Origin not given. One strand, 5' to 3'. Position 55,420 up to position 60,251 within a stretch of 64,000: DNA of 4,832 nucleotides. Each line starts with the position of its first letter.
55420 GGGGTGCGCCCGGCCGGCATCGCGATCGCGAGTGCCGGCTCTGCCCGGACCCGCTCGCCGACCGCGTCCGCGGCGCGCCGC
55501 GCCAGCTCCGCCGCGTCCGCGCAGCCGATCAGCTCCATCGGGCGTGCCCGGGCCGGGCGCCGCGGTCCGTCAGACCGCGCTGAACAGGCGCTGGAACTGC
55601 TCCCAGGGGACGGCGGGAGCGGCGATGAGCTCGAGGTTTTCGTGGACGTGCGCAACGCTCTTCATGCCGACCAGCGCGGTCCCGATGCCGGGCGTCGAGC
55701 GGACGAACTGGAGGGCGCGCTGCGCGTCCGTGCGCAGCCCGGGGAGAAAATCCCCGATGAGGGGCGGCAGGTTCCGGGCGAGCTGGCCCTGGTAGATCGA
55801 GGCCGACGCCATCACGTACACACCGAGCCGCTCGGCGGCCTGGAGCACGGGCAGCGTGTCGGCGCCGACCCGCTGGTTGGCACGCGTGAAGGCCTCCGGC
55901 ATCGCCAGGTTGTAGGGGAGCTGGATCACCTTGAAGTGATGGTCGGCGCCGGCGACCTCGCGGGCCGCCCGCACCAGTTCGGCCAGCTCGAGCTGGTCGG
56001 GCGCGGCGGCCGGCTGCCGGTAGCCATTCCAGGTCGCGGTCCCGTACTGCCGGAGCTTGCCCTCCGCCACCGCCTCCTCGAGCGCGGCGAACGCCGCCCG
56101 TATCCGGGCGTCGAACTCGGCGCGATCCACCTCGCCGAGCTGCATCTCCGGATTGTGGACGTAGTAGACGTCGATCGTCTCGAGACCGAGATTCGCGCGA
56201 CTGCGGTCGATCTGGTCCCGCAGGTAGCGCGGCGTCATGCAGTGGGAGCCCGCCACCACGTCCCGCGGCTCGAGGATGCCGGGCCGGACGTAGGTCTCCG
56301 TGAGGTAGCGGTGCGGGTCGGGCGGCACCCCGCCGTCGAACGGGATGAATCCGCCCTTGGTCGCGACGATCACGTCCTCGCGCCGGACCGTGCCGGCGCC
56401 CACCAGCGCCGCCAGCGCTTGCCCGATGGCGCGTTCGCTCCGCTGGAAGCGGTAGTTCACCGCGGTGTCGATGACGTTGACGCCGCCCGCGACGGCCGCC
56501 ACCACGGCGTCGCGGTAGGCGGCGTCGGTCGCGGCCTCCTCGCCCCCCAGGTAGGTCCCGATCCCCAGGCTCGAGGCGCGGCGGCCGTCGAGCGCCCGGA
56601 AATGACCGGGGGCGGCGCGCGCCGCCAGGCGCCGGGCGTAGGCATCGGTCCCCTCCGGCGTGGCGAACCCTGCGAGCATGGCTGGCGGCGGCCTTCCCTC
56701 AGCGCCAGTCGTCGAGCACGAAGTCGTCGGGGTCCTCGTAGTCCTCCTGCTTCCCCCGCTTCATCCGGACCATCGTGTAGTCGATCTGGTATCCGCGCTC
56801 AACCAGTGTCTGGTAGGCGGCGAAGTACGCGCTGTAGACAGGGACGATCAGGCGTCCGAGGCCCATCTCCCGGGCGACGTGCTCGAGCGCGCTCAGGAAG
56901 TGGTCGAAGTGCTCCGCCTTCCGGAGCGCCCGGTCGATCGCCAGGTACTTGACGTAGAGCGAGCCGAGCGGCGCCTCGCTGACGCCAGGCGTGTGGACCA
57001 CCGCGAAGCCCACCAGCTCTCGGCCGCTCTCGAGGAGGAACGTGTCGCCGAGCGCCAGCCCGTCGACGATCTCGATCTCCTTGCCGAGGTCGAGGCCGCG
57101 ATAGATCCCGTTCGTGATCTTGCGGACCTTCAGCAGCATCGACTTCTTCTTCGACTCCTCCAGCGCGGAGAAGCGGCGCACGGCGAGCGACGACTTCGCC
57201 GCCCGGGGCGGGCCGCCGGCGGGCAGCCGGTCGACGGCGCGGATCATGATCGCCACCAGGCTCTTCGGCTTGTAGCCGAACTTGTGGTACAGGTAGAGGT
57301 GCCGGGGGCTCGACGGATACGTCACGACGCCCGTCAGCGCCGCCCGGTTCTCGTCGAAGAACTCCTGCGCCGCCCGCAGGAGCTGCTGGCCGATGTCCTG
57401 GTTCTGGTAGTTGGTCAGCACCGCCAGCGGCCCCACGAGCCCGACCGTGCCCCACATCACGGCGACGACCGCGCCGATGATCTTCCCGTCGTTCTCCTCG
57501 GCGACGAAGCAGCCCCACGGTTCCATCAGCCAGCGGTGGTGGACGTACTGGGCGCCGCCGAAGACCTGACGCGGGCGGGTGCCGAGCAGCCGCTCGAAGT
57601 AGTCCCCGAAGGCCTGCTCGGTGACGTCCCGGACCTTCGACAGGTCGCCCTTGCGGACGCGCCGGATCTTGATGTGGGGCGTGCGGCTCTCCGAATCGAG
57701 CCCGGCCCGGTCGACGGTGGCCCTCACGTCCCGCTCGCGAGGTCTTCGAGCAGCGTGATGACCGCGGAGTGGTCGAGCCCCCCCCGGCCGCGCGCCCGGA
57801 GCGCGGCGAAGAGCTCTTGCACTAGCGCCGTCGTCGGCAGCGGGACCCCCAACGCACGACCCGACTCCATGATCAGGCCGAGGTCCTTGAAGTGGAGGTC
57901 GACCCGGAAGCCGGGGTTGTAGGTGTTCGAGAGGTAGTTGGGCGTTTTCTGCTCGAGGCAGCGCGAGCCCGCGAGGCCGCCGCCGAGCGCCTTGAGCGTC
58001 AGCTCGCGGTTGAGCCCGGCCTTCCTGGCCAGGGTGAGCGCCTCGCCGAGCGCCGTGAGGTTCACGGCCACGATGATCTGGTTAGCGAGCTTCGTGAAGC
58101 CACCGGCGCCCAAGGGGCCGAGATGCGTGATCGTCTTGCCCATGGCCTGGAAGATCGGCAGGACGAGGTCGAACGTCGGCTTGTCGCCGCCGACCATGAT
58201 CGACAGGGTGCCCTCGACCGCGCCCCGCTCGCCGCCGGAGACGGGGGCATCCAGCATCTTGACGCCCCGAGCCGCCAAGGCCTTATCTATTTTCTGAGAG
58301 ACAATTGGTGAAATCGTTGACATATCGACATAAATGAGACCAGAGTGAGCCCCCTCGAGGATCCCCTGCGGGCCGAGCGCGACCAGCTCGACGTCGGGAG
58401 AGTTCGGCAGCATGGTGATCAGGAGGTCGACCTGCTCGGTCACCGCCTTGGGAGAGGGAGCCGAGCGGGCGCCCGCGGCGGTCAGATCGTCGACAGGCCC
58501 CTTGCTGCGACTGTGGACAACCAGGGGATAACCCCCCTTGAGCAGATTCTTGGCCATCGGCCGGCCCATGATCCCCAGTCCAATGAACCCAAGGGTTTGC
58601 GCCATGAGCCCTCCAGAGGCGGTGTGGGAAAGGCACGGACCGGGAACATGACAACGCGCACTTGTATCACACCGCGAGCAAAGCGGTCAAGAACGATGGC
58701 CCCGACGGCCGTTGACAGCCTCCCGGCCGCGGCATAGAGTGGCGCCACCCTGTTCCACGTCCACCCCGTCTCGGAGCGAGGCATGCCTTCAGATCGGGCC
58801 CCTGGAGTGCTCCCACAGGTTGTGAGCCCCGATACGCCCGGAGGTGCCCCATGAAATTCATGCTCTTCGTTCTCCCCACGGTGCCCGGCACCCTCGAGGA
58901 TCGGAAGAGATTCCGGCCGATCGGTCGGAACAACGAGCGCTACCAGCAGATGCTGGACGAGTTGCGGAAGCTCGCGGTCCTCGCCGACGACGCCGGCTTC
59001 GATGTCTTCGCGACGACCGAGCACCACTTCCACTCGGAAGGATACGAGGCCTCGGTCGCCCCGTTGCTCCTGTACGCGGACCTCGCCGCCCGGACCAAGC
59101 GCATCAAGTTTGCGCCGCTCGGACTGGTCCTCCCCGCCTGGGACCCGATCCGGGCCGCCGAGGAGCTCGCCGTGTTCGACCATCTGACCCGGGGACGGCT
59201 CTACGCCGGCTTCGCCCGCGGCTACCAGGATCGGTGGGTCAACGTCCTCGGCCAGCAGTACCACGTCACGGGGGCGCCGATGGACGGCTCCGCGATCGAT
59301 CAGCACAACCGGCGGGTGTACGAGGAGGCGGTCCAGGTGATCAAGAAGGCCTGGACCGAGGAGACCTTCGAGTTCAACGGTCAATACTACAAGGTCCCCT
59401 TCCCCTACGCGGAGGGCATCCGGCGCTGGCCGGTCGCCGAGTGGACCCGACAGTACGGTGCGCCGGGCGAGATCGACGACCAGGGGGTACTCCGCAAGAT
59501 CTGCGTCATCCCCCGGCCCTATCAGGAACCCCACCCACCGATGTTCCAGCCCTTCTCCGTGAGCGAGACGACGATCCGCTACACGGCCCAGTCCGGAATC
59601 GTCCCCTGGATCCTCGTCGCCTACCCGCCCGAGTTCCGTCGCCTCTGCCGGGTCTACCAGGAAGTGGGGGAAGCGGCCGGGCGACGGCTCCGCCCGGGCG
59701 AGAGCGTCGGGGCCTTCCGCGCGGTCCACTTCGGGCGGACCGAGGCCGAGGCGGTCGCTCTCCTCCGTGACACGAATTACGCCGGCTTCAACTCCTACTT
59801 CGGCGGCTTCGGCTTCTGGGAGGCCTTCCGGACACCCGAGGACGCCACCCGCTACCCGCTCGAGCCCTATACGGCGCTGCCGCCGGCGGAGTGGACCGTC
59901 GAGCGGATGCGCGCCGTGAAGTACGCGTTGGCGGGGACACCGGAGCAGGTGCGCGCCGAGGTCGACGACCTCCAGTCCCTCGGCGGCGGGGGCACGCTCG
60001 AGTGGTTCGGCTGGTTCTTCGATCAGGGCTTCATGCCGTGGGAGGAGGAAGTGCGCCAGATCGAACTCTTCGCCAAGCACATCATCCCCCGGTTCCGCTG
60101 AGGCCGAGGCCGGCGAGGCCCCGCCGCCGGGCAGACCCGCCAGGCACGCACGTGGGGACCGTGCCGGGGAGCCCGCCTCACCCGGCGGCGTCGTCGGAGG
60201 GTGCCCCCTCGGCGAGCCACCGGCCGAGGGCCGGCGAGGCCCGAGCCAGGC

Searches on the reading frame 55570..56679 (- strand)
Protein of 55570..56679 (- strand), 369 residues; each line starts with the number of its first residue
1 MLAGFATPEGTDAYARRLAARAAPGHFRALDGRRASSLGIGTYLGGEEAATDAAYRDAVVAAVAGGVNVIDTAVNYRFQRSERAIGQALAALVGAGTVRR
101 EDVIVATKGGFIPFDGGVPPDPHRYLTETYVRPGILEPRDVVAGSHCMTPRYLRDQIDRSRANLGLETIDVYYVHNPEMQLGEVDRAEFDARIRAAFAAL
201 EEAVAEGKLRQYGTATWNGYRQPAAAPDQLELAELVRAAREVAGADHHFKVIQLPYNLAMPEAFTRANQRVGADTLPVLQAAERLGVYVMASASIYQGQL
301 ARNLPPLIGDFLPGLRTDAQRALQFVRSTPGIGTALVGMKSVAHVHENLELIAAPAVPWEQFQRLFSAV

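Call 26: search_protein_families(library=pfam, proteins=[window:55570-56679:-], max_evalue=0.00001)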
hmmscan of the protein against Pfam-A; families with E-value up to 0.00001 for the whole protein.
window:55570-56679:- (369 aa): 1 family
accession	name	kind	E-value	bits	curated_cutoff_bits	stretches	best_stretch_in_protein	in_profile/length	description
PF00248.27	Aldo_ket_red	-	5.8e-30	104.8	24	1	38-301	2-198/291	Aldo/keto reductase family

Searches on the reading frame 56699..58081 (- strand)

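Call 26: search_protein_families(library=pfam, proteins=[window:56699-58081:-], max_evalue=0.00001)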
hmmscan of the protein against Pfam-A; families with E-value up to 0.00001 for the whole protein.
window:56699-58081:- (460 aa): 3 families
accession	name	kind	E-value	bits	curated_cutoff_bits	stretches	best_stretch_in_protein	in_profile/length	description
PF13508.13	Acetyltransf_7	-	3e-12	47.2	27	1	190-272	4-84/84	Acetyltransferase (GNAT) domain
PF00583.31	Acetyltransf_1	-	1.5e-11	45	20.7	1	182-270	20-116/116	Acetyltransferase (GNAT) family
PF13673.13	Acetyltransf_10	-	6.7e-07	29.8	23.6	1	192-272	34-109/128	Acetyltransferase (GNAT) domain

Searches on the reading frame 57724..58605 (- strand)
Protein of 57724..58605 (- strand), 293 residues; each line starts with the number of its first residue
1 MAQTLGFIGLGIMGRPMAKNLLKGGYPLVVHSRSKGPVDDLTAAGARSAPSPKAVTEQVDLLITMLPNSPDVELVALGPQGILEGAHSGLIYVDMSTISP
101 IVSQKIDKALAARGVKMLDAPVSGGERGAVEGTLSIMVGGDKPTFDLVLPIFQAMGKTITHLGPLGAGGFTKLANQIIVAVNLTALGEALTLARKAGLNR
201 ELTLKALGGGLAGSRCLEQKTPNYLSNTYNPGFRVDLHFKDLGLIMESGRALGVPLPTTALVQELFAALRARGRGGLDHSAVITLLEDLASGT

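Call 26: search_protein_families(library=pfam, proteins=[window:57724-58605:-], max_evalue=0.00001)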
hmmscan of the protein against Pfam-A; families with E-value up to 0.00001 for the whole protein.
window:57724-58605:- (293 aa): 2 families
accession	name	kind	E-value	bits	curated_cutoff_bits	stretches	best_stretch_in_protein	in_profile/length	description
PF03446.21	NAD_binding_2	-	8.2e-52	175.9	21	1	5-163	2-161/161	NAD binding domain of 6-phosphogluconate dehydrogenase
PF14833.11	NAD_binding_11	-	1.3e-36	125.9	30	1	166-286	1-122/122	NAD-binding of NADP-dependent 3-hydroxyisobutyrate dehydrogenase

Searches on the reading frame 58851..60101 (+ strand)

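Call 26: search_protein_families(library=pfam, proteins=[window:58851-60101:+], max_evalue=0.00001)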
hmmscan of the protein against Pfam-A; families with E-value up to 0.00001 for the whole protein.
window:58851-60101:+ (416 aa): 1 family
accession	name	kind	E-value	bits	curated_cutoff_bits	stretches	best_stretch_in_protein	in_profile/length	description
PF00296.26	Bac_luciferase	-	1.3e-36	127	27.9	1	19-379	19-312/314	Luciferase-like monooxygenase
